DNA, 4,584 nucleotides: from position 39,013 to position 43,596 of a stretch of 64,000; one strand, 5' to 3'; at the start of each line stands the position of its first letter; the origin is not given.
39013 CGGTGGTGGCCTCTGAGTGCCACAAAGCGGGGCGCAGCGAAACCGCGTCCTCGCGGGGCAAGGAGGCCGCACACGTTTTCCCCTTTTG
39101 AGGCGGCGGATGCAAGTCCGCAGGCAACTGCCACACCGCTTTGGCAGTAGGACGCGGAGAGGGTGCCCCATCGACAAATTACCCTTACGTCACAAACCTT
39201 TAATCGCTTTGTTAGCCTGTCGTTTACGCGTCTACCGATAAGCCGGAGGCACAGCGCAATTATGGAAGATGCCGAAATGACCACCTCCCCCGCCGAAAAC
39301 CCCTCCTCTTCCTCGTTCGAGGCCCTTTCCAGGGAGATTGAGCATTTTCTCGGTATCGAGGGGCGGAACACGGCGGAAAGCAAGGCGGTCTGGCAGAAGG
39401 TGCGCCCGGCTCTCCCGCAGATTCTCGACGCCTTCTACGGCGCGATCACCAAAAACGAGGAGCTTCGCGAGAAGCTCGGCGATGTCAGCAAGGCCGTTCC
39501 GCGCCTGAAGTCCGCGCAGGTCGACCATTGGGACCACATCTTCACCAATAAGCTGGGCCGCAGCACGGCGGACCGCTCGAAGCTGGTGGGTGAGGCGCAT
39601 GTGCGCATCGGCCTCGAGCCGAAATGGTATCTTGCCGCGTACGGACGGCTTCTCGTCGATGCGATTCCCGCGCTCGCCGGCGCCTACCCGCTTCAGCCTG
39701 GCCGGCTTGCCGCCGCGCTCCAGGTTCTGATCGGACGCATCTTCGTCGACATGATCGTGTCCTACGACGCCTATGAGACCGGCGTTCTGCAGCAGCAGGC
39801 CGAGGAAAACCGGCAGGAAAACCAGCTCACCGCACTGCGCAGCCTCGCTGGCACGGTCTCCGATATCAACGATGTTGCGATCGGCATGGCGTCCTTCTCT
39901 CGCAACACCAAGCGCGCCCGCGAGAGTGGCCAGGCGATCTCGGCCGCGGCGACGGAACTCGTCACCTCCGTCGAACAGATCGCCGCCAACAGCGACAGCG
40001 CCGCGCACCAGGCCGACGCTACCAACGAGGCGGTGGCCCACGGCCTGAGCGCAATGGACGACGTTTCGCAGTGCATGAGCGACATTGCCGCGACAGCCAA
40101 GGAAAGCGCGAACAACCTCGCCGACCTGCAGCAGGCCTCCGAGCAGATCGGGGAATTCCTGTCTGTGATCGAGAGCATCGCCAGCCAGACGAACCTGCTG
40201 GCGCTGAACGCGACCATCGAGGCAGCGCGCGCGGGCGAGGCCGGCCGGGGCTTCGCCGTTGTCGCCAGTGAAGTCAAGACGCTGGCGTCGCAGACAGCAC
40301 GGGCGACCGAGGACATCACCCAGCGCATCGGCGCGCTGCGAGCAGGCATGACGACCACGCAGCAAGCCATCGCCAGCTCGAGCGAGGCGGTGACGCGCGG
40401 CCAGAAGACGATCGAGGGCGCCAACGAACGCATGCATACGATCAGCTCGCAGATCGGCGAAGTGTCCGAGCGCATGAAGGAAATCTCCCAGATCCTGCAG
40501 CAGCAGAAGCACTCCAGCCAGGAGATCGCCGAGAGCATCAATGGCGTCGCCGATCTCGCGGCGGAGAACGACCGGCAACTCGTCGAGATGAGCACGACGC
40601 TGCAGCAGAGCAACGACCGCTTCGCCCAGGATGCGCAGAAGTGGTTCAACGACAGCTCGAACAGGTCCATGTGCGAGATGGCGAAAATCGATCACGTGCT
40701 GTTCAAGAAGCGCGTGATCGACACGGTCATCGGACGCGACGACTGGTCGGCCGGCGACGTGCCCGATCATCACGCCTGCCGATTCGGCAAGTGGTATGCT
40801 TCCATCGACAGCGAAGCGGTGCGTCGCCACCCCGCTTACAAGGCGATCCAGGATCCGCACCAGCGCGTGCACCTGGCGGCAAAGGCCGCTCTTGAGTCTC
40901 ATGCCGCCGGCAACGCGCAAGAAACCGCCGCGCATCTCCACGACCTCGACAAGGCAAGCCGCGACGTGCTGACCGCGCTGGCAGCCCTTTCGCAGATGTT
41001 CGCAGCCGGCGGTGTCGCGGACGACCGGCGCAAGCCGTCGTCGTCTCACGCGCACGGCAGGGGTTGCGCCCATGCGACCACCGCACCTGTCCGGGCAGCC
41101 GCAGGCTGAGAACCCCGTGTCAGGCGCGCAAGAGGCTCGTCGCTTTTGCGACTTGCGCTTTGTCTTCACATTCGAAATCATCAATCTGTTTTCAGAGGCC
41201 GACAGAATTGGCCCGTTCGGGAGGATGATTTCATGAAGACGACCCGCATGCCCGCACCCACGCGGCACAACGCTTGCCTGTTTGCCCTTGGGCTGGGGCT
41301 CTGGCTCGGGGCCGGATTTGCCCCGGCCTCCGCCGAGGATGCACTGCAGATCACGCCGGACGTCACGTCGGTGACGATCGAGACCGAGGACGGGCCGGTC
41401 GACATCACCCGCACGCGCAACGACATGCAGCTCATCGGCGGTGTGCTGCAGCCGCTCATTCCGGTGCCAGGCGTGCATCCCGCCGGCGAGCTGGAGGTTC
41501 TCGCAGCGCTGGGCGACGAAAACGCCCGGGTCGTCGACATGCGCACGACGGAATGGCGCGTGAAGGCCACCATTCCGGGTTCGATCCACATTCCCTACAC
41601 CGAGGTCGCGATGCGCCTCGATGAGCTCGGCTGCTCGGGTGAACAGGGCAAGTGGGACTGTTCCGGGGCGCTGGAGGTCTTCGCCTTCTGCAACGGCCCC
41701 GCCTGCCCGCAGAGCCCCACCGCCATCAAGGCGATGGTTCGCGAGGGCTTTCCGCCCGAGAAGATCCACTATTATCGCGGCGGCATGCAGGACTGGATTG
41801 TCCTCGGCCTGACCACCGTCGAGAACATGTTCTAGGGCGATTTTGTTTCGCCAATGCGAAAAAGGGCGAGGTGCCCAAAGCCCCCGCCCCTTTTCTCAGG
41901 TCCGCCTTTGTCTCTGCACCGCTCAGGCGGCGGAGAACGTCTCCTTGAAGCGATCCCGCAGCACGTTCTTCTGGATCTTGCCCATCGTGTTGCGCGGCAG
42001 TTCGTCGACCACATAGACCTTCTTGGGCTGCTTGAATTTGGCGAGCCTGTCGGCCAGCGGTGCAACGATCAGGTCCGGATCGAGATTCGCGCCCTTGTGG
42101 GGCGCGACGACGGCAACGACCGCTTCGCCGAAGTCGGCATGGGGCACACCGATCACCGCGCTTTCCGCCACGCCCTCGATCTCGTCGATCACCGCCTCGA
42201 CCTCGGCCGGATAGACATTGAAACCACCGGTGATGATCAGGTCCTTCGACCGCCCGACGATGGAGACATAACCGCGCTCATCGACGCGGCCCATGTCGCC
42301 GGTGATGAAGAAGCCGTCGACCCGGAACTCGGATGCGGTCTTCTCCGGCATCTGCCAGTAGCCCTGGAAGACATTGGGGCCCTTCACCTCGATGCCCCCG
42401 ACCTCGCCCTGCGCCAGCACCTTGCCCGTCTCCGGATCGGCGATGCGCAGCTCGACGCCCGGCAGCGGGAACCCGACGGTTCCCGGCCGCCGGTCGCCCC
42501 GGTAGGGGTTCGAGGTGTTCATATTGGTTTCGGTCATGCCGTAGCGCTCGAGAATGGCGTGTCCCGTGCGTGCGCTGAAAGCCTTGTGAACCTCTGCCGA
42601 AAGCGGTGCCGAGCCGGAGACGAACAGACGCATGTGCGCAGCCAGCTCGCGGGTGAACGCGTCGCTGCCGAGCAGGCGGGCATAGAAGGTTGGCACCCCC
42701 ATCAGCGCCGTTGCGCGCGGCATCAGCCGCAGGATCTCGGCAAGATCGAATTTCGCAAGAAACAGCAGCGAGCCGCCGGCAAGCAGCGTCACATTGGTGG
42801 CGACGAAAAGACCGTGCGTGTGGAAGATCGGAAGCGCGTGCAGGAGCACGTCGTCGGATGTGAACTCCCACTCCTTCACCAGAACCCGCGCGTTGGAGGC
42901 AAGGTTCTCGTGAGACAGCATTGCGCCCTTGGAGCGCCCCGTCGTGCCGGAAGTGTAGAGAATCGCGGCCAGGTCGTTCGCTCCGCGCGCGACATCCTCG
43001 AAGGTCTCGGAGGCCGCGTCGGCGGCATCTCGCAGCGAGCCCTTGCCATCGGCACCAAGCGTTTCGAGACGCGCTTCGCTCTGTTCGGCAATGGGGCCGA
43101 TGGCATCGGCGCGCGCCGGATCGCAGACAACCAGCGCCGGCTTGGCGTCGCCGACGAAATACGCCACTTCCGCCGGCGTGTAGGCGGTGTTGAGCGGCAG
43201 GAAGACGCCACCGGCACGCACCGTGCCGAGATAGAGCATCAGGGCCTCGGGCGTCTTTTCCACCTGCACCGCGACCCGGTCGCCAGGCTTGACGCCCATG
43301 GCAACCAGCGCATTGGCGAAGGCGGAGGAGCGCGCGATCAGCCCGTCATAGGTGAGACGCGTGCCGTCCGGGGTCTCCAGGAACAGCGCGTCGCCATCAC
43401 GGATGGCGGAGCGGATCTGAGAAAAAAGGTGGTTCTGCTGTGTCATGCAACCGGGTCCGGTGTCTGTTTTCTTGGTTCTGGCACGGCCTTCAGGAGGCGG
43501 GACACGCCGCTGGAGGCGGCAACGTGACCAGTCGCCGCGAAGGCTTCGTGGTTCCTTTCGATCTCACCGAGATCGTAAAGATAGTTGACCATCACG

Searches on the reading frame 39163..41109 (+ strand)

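Call 76: search_protein_families(library=pfam, proteins=[window:39163-41109:+], max_evalue=0.00001)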
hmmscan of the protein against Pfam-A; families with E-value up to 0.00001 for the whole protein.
window:39163-41109:+ (648 aa): 3 families
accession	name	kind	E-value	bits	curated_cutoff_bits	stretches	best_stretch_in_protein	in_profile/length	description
PF00015.26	MCPsignal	-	3.8e-40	138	34.6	1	317-464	23-170/172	Methyl-accepting chemotaxis protein (MCP) signalling domain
PF11563.14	Protoglobin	-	2.4e-25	89.8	25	1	57-205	6-153/158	Protoglobin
PF13682.11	CZB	-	3.6e-15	56.5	29.4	1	511-577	1-64/64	Chemoreceptor zinc-binding domain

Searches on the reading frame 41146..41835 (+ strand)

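Call 76: search_protein_families(library=pfam, proteins=[window:41146-41835:+], max_evalue=0.00001)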
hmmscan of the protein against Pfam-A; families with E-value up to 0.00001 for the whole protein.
window:41146-41835:+ (229 aa): 1 family
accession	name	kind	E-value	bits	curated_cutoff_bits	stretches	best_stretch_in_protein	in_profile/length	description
PF00581.25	Rhodanese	-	7e-08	33.3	22.2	1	117-217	4-99/102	Rhodanese-like domain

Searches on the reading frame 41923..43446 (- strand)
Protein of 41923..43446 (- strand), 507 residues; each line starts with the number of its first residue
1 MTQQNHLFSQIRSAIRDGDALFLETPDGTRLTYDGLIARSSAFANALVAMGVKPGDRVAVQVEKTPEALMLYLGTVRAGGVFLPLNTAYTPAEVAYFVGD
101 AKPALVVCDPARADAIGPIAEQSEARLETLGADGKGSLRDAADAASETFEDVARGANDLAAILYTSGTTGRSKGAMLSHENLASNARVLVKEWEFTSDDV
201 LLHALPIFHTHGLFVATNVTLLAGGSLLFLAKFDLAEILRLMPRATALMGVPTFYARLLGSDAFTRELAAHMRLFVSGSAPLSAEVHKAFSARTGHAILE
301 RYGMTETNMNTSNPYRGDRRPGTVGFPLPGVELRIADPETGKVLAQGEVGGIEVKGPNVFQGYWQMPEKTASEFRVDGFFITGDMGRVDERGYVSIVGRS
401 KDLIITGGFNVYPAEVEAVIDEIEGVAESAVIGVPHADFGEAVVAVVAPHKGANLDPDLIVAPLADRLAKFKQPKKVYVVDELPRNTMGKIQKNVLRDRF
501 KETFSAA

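Call 76: search_protein_families(library=pfam, proteins=[window:41923-43446:-], max_evalue=0.00001)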
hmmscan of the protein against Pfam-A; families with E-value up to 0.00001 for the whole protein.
window:41923-43446:- (507 aa): 2 families
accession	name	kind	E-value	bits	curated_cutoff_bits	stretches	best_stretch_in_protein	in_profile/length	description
PF00501.34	AMP-binding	-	2.5e-87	293.6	29.9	1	17-364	8-384/384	AMP-binding enzyme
PF13193.12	AMP-binding_C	-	1.3e-15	58.5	24.5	1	415-490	1-76/76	AMP-binding enzyme C-terminal domain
